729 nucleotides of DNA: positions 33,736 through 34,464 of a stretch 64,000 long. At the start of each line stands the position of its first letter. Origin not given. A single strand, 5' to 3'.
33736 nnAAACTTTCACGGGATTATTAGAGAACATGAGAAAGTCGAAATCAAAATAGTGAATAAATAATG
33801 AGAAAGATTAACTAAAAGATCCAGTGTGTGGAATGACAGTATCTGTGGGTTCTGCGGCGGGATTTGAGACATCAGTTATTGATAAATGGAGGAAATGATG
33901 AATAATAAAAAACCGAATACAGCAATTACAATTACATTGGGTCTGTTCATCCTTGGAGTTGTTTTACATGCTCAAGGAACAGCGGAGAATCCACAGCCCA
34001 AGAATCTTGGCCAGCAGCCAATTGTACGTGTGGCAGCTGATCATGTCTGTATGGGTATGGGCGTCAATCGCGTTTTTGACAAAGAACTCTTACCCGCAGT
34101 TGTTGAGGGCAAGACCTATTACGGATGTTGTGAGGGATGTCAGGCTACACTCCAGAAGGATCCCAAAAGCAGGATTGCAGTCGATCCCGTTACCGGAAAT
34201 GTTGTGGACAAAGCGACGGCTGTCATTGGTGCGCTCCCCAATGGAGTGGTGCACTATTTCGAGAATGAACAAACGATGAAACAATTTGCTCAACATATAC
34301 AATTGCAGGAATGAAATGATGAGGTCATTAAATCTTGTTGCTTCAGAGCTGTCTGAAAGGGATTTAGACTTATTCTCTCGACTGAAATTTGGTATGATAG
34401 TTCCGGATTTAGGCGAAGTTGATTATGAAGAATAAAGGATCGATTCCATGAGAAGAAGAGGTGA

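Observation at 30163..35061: CcmF-CcmH-CcmI-like genes, an orphan Rieske protein, a YHS-like protein and DUF2231 inside a copper island, with no cytochrome c or cytochrome b gene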

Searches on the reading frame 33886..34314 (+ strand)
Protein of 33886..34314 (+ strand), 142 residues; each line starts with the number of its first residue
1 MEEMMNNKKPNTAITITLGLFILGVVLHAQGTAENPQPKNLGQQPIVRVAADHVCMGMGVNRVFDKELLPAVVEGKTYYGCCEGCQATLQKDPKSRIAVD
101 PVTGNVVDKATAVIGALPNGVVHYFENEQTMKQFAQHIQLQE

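Call 4: search_protein_families(library=pfam, proteins=[window:33886-34314:+], max_evalue=0.01)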
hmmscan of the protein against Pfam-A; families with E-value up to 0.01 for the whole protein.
window:33886-34314:+ (142 aa): 1 family
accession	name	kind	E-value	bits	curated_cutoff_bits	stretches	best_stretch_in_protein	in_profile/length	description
PF08394.17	Arc_trans_TRASH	-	0.0023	18.4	27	1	74-91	20-37/43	Archaeal TRASH domain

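Call 5: search_protein_families(library=ncbifam, proteins=[window:33886-34314:+], max_evalue=0.01)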
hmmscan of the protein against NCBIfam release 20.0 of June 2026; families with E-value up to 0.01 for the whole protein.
window:33886-34314:+ (142 aa): 0 families

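Call 57: search_solved_structures(query=window:33886-34314:+, max_evalue=10, show_alignments=2)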
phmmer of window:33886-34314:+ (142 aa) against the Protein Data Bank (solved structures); distinct sequences matched with E-value up to 10: 2.
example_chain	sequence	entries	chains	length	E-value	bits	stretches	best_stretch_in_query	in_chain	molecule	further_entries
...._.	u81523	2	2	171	0.15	15.2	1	50-114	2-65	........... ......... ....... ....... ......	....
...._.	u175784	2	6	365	0.41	13.8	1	8-32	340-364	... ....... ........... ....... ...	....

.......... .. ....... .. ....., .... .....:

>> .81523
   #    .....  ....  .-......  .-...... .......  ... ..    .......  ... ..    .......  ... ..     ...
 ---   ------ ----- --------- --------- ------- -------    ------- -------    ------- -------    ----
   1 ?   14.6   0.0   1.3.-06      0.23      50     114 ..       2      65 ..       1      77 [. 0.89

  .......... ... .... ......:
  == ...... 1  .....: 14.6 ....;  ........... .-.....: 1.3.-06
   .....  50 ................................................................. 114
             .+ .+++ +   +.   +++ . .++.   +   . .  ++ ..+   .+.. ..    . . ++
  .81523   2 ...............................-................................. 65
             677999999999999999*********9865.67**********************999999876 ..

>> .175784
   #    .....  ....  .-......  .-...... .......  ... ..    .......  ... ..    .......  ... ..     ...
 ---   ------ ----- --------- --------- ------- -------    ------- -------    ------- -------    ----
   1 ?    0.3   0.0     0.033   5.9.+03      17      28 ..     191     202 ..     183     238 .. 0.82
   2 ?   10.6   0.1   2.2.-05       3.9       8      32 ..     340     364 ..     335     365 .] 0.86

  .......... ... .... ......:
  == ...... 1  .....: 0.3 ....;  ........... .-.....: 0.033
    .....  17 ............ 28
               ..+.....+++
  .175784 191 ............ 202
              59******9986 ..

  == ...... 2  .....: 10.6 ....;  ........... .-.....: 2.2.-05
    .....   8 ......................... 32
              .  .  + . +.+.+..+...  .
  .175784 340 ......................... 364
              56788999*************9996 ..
